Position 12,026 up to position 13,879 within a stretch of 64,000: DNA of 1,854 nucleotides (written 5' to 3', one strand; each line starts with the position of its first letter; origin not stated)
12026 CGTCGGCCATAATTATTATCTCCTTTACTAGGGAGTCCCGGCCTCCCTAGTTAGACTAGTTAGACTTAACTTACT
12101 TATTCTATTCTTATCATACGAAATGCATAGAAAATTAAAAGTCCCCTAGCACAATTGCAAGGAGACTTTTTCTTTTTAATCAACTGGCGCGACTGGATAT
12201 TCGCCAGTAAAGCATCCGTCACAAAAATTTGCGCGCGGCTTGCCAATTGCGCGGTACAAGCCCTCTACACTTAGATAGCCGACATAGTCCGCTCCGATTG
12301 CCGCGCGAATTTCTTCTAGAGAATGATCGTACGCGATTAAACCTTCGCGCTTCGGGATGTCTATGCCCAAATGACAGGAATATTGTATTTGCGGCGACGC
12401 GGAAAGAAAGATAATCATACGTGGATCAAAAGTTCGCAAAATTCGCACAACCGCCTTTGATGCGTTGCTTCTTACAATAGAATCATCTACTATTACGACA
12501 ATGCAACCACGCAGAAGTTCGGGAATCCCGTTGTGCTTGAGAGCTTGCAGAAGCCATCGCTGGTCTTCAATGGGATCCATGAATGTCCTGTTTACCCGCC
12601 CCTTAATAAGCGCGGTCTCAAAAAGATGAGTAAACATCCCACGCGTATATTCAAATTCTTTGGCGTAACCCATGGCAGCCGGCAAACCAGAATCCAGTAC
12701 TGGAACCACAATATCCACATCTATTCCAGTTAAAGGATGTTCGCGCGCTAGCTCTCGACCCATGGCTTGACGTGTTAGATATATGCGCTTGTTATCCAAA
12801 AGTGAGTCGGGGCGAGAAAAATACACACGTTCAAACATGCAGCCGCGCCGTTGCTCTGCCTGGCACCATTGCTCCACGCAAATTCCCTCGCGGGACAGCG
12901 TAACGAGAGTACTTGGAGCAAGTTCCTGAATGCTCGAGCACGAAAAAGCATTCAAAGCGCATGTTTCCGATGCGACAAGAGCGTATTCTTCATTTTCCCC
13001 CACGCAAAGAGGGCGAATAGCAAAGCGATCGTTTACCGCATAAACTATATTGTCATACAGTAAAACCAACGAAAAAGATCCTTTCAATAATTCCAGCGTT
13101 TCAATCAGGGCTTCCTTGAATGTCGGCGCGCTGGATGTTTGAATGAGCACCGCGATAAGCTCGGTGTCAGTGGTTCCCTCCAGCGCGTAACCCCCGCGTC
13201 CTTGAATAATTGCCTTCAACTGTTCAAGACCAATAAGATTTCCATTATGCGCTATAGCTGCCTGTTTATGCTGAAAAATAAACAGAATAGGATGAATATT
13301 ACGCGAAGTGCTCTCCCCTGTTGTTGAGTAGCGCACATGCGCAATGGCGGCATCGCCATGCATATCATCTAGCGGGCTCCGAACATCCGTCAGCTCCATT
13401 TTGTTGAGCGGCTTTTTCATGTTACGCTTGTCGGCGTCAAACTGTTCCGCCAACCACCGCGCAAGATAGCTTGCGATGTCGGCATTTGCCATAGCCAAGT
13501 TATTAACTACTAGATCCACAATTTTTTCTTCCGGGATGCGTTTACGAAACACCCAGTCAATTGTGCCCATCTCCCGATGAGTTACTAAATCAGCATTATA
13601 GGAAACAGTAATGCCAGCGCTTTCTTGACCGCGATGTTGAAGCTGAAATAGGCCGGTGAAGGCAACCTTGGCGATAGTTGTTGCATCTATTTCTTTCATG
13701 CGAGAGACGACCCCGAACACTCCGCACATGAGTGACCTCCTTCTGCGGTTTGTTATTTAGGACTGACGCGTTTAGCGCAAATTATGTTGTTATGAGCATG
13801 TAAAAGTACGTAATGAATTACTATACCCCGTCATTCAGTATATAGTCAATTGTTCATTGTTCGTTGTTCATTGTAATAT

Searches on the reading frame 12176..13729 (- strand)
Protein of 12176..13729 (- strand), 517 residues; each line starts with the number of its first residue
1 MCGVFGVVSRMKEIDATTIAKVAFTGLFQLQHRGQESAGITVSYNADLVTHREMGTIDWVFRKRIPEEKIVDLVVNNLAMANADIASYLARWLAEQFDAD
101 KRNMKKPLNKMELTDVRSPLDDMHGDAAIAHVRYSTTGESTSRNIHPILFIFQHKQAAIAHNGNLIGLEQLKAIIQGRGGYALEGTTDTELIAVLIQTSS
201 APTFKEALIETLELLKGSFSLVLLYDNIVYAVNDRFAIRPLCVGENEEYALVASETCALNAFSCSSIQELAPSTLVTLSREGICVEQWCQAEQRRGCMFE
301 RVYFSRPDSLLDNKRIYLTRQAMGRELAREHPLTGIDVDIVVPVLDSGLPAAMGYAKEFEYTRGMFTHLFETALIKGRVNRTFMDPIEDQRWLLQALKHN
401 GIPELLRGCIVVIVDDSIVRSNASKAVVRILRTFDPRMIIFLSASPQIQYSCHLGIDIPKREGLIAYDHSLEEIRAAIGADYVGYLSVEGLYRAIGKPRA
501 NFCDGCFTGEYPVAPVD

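Call 33: search_protein_families(library=ncbifam, proteins=[window:12176-13729:-], max_evalue=0.00001)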
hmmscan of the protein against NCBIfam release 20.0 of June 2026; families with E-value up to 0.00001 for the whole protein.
window:12176-13729:- (517 aa): 5 families
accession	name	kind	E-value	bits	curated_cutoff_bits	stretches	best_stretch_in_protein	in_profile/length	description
TIGR01134.1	purF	equivalog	3.2e-99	333.2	350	2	119-512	58-432/432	amidophosphoribosyltransferase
NF001484.0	PRK00331.1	subfamily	7e-30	104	381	1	115-294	53-232/601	isomerizing glutamine--fructose-6-phosphate transaminase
TIGR01135.1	glmS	equivalog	7.5e-26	90.8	418.05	1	121-295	60-232/607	glutamine--fructose-6-phosphate transaminase (isomerizing)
NF006949.0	PRK09431.1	equivalog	2.1e-13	49.7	499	1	125-292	42-195/554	asparagine synthase B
TIGR01536.1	asn_synth_AEB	equivalog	9.3e-13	48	267.1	1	125-275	44-181/517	asparagine synthase (glutamine-hydrolyzing)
